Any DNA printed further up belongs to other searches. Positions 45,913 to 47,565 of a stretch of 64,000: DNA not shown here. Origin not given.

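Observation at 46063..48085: Cytoplasmic DsrE-like sulfur-carrier-fold protein in an operon with a FadL/TodX-type outer-membrane channel, beside the dsr cluster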

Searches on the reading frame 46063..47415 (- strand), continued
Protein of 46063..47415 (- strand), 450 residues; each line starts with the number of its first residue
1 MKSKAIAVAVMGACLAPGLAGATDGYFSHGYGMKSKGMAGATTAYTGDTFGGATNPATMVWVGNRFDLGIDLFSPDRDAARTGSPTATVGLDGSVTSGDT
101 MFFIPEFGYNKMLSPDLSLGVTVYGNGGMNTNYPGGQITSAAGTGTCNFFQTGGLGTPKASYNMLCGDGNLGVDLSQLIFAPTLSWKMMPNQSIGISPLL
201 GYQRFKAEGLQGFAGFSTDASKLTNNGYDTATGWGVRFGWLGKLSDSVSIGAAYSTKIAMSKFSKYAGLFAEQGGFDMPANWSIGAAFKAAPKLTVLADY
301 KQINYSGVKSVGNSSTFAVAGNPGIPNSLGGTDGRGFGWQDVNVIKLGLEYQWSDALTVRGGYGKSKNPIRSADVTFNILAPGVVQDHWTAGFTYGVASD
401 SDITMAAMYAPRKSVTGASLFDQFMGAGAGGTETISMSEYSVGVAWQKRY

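Call 29: search_protein_families(library=pfam, proteins=[L065:7473-8384:+, L009:7745-8779:+, L026:4643-5794:+, L019:1961-2551:+, L005:3748-4725:+, L084:1389-2087:+, L038:3167-4234:+, L005:2961-3689:+, L036:1817-2929:+, L040:52-2880:+], max_evalue=0.001)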
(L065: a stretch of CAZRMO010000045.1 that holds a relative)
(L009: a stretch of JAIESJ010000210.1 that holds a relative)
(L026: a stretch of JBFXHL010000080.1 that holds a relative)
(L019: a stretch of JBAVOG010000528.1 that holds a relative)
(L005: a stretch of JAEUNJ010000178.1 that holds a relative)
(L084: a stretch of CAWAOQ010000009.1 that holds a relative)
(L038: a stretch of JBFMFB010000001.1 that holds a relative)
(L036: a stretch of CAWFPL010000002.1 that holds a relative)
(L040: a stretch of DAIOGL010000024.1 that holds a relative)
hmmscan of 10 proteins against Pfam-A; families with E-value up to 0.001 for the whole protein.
L065:7473-8384:+ (303 aa): 0 families

L009:7745-8779:+ (344 aa): 1 family
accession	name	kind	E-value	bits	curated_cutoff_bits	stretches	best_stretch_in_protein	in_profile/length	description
PF21948.1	LplA-B_cat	-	7.5e-17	62.4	27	1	81-218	19-159/200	Lipoyl protein ligase A/B catalytic domain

L026:4643-5794:+ (383 aa): 1 family
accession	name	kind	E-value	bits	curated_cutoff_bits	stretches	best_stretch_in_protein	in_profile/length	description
PF04055.27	Radical_SAM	-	1.9e-14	54.6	29.5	1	76-252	5-165/166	Radical SAM superfamily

L019:1961-2551:+ (196 aa): 0 families

L005:3748-4725:+ (325 aa): 2 families
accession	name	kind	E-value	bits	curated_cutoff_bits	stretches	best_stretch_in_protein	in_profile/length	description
PF04976.17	DmsC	-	4.4e-15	56.3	22.3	1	48-215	46-201/275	DMSO reductase anchor subunit (DmsC)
PF03916.19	NrfD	-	1.1e-06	28.9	25.8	1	43-179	48-190/313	Polysulphide reductase, NrfD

L084:1389-2087:+ (232 aa): 0 families

L038:3167-4234:+ (355 aa): 7 families
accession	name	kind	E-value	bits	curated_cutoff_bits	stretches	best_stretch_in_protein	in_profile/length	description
PF01494.25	FAD_binding_3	-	1.7e-13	50.9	22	1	92-161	100-172/349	FAD binding domain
PF01266.30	DAO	-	1.9e-13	51.1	27.9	1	86-208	142-270/353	FAD dependent oxidoreductase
PF05834.18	Lycopene_cycl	-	7.4e-11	42.2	23.4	1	232-316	231-298/380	Lycopene cyclase protein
PF22578.2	GGR_cat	-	7.6e-07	29.4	27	1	179-222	20-67/88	Geranylgeranyl reductase catalytic domain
PF12831.13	FAD_oxidored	-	9.5e-07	28.9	27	1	6-124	1-120/416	FAD dependent oxidoreductase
PF07992.20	Pyr_redox_2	-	4.5e-05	23.4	26.1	1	6-41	2-36/291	Pyridine nucleotide-disulphide oxidoreductase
PF03486.20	HI0933_like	-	0.0001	22.3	50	0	6-40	2-36/244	HI0933-like protein Rossmann domain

L005:2961-3689:+ (242 aa): 12 families
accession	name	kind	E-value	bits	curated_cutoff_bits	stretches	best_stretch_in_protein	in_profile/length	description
PF13247.11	Fer4_11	-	1.6e-24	86.4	26.2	1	67-167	4-99/100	4Fe-4S dicluster domain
PF12838.12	Fer4_7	-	6.4e-14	52.6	27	2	13-89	2-52/52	4Fe-4S dicluster domain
PF13237.11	Fer4_10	-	3.7e-12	46.4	25.5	2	70-117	6-53/53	4Fe-4S dicluster domain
PF12837.12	Fer4_6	-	5e-12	45.6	25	1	98-120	1-23/24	4Fe-4S binding domain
PF13187.11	Fer4_9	-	9e-12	45.3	27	2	13-89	2-51/52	4Fe-4S dicluster domain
PF12797.12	Fer4_2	-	3.2e-11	42.8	24.5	2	98-118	2-22/22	4Fe-4S binding domain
PF00037.32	Fer4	-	5.3e-11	42.3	21.1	1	100-120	2-22/24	4Fe-4S binding domain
PF13534.11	Fer4_17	-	1.5e-05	25.9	22.2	0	72-120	1-60/61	4Fe-4S dicluster domain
PF12798.12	Fer4_3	-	4.7e-05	24.4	27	0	106-119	1-14/15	4Fe-4S binding domain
PF12800.12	Fer4_4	-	7.6e-05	23.2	24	0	11-25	2-16/17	4Fe-4S binding domain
PF13183.11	Fer4_8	-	0.00026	21.9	27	0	10-88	2-67/68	4Fe-4S dicluster domain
PF13459.11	Fer4_15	-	0.00072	20.7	22.4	0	99-159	1-60/66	4Fe-4S single cluster domain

L036:1817-2929:+ (370 aa): 1 family
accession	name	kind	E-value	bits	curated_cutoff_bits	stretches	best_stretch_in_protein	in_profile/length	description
PF04055.27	Radical_SAM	-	6.6e-06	26.8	29.5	1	66-203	3-143/166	Radical SAM superfamily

L040:52-2880:+ (942 aa): 3 families
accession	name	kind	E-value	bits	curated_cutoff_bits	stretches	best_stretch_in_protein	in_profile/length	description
PF00384.28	Molybdopterin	-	3e-31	109.2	24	1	49-605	1-350/353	Molybdopterin oxidoreductase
PF01568.27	Molydop_binding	-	2.9e-14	53.5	26.8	1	769-862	2-83/110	Molydopterin dinucleotide binding domain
PF04879.21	Molybdop_Fe4S4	-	2.8e-12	46.8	22.7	1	1-45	10-54/55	Molybdopterin oxidoreductase Fe4S4 domain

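Call 30: search_protein_families(library=pfam, proteins=[L048:11616-12584:-, L045:10124-10888:+, L061:7446-8195:-, L025:6341-7066:-, L054:3743-5002:-, L048:742-1182:+, L074:710-1156:-, L014:2547-3617:+, L030:7891-8151:+, L005:9263-9535:+], max_evalue=0.001)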
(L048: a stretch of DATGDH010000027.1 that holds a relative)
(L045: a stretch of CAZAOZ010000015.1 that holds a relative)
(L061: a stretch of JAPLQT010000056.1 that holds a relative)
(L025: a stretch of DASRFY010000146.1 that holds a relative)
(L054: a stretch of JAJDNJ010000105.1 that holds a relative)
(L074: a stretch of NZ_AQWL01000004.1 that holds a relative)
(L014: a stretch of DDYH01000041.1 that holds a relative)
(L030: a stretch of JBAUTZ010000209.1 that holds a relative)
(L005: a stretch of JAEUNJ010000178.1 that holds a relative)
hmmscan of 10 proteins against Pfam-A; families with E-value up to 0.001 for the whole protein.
L048:11616-12584:- (322 aa): 0 families

L045:10124-10888:+ (254 aa): 0 families

L061:7446-8195:- (249 aa): 0 families

L025:6341-7066:- (241 aa): 0 families

L054:3743-5002:- (419 aa): 2 families
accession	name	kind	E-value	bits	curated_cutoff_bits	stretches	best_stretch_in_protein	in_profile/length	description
PF05977.19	MFS_3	-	1.1e-58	199.4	27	1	7-400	6-399/524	Transmembrane secretion effector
PF07690.21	MFS_1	-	3.5e-34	118.7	33.4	1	17-354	2-339/347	Major Facilitator Superfamily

L048:742-1182:+ (146 aa): 1 family
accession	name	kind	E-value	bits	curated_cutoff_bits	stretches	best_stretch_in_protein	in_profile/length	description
PF01597.25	GCV_H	-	1.7e-35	122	22.2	1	13-133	1-119/122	Glycine cleavage H-protein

L074:710-1156:- (148 aa): 0 families

L014:2547-3617:+ (356 aa): 1 family
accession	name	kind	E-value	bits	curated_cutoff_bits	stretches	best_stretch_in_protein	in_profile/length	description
PF21948.1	LplA-B_cat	-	8.9e-51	173.1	27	1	15-215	2-199/200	Lipoyl protein ligase A/B catalytic domain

L030:7891-8151:+ (86 aa): 0 families

L005:9263-9535:+ (90 aa): 0 families

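Call 32: find_encoding_contigs(protein=P0053, flank=10000, max_places=1)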
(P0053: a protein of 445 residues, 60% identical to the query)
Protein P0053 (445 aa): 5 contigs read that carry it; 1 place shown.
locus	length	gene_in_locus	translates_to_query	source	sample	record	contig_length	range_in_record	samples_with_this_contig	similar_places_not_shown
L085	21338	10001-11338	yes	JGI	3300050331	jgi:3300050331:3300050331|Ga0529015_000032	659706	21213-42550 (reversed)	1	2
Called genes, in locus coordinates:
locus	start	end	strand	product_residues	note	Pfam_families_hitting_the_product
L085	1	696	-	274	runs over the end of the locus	-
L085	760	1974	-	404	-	PF14306:PUA_2, PF01747:ATP-sulfurylase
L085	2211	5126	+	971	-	PF04879:Molybdop_Fe4S4, PF00384:Molybdopterin, PF01568:Molydop_binding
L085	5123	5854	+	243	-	PF12838:Fer4_7, PF13187:Fer4_9 (weak), PF13237:Fer4_10 (weak), PF13247:Fer4_11, PF00037:Fer4, PF12797:Fer4_2 (weak), PF12837:Fer4_6 (weak), PF12838:Fer4_7 (weak), +3 more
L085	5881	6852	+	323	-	PF03916:NrfD (weak), PF04976:DmsC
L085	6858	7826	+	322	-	PF01925:TauE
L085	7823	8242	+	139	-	-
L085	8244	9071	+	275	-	PF00582:Usp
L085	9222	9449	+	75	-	PF01206:TusA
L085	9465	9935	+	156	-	PF02635:DsrE, PF13686:DrsE_2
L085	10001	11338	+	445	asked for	PF03349:Toluene_X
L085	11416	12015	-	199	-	-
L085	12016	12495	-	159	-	PF01206:TusA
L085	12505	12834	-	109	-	PF04358:DsrC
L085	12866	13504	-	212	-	PF09559:Cas6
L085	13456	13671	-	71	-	PF22295:DUF6967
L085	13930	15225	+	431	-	PF03460:NIR_SIR_ferr, PF01077:NIR_SIR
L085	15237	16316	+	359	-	PF03460:NIR_SIR_ferr, PF01077:NIR_SIR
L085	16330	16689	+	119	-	PF02635:DsrE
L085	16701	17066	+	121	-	PF02635:DsrE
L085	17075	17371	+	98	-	PF04077:DsrH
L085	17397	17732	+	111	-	PF04358:DsrC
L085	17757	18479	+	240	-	PF02665:Nitrate_red_gam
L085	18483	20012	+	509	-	PF13187:Fer4_9 (faint), PF13183:Fer4_8, PF13237:Fer4_10 (faint), PF13534:Fer4_17, PF02754:CCG (faint)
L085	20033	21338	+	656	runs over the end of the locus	PF14691:Fer4_20, PF01266:DAO (weak), PF07992:Pyr_redox_2, PF12831:FAD_oxidored (weak), PF13450:NAD_binding_8, PF12838:Fer4_7 (weak), PF14697:Fer4_21, PF00037:Fer4 (weak), +2 more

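Call 33: find_encoding_contigs(protein=P0102, flank=10000, max_places=1)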
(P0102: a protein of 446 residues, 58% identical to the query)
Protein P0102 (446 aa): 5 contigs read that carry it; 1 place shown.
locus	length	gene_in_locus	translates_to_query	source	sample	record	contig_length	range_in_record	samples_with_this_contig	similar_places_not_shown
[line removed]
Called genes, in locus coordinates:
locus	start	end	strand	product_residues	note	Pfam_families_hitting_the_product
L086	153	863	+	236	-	PF13511:DUF4124, PF01464:SLT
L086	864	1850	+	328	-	PF02445:NadA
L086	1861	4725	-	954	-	PF00580:UvrD-helicase, PF13245:AAA_19, PF13361:UvrD_C, PF13538:UvrD_C_2 (faint), PF12705:PDDEXK_1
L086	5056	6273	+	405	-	PF00753:Lactamase_B, PF19583:ODP, PF00258:Flavodoxin_1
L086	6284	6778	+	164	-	PF02915:Rubrerythrin, PF21349:RUBY_RBDX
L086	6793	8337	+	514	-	PF09699:Paired_CXXCH_1 (faint), PF13435:Cytochrome_C554 (faint), PF14522:Cytochrome_C7 (faint), PF14537:Cytochrom_c3_2 (faint), PF22113:Mtrc-MtrF_II-IV_dom (faint), PF13447:Multi-haem_cyto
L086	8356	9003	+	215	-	PF13646:HEAT_2 (faint), PF13513:HEAT_EZ (weak)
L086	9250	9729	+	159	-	PF13686:DrsE_2, PF02635:DsrE (weak)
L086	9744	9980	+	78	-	PF01206:TusA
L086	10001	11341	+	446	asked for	PF03349:Toluene_X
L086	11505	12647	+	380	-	PF00437:T2SSE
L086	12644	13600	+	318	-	PF00027:cNMP_binding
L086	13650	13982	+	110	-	PF12840:HTH_20, PF01022:HTH_5, PF12802:MarR_2 (weak)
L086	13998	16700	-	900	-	PF21445:ADDB_N (faint), PF12705:PDDEXK_1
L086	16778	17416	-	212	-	PF04536:TPM_phosphatase (faint)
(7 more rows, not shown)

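Call 35: search_solved_structures(query=A1, max_evalue=1, show_alignments=1)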
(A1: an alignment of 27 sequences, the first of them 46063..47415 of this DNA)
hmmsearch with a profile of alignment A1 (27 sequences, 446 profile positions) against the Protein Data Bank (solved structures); distinct sequences matched with E-value up to 1: 21.
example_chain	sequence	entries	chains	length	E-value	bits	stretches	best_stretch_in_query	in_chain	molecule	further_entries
3brz_A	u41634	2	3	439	1e-26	97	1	28-418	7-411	TodX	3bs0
6z37_A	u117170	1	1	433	5.2e-25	91.3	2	209-418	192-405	TodX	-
6z38_A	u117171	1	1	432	5.7e-25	91.2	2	209-418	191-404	TodX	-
3bry_A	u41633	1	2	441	1.6e-18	70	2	224-419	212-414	TbuX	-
6z34_A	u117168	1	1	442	1.2e-15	60.5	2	213-416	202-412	CymD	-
3pf1_A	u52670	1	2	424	5.6e-05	25.3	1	331-410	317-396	Long-chain fatty acid transport protein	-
3pgu_A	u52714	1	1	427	8.6e-05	24.7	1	331-410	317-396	Long-chain fatty acid transport protein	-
3pgs_A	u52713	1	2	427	8.7e-05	24.7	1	331-410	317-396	Long-chain fatty acid transport protein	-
2r4p_A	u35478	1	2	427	9.3e-05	24.6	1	331-410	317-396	Long-chain fatty acid transport protein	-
3pgr_A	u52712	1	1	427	9.6e-05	24.5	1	331-410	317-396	Long-chain fatty acid transport protein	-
1t16_A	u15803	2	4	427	0.0001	24.5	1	331-410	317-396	Long-chain fatty acid transport protein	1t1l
2r8a_A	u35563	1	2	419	0.00011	24.3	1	331-410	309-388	Long-chain fatty acid transport protein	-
2r89_A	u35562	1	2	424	0.00014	24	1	331-410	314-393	Long-chain fatty acid transport protein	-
3dwn_A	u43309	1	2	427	0.00024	23.3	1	331-410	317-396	Long-chain fatty acid transport protein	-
2r4o_A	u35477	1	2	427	0.00044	22.4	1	331-410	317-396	Long-chain fatty acid transport protein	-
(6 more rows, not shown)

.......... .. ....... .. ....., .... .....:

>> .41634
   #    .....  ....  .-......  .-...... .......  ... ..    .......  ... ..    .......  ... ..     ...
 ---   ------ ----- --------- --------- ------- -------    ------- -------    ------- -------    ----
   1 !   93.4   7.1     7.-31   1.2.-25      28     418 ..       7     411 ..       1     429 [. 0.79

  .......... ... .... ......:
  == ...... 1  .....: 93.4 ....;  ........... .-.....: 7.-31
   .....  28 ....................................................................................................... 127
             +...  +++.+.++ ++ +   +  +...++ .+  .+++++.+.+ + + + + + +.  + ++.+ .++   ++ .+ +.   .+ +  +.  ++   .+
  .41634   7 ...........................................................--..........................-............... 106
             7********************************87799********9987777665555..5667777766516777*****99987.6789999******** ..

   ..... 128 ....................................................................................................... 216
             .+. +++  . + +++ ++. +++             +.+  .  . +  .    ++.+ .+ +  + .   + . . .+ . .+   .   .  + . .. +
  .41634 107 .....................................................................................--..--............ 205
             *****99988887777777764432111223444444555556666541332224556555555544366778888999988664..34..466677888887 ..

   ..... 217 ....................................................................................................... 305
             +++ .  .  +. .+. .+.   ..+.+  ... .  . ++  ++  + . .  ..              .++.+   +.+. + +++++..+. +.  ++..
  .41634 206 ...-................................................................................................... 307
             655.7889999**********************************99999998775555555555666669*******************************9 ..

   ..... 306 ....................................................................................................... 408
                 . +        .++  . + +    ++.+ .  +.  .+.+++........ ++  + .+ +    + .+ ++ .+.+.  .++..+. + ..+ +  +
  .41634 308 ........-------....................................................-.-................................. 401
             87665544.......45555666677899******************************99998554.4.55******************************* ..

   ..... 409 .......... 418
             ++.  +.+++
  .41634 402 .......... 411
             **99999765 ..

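Call 43: predict_structure(alignment_id=A1)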
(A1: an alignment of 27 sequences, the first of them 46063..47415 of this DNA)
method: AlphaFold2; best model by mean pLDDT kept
length: 450 residues; sequences in the alignment: 27
mean_pLDDT: 85.9   pTM: 0.83
mean pLDDT of the five models: 85.9, 85.5, 84.8, 84.3, 78.2
residues with pLDDT >= 90: 237; 70-90: 171; 50-70: 17; < 50: 25
segments of 3 or more residues with pLDDT < 50: 1-5, 13-26, 320-323
pLDDT, mean of each block of 10 residues (from residue 1): 47 39 47 90 89 91 93 89 88 87 88 96 84 91 90 86 92 90 96 96 92 83 87 96 94 94 88 86 94 95 87 73 61 84 92 96 89 82 85 94 95 90 80 91 93
secondary structure, 60 per line:
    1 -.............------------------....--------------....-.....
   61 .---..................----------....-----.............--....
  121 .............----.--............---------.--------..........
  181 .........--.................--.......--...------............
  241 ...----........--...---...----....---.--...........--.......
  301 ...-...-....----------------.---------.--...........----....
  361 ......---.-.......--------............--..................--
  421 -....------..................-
elements in order: H2-14 H33-36 H51-54 H56-61 E65-82 E93-96 E102-114 E117-133 H141-152 E171-189 E192-208 H211-216 E229-243 E248-255 E258-260 H271-274 E281-291 E294-303 H309-312 E342-352 E357-366 H372-378 E387-398 E401-418 H422-425 E432-449
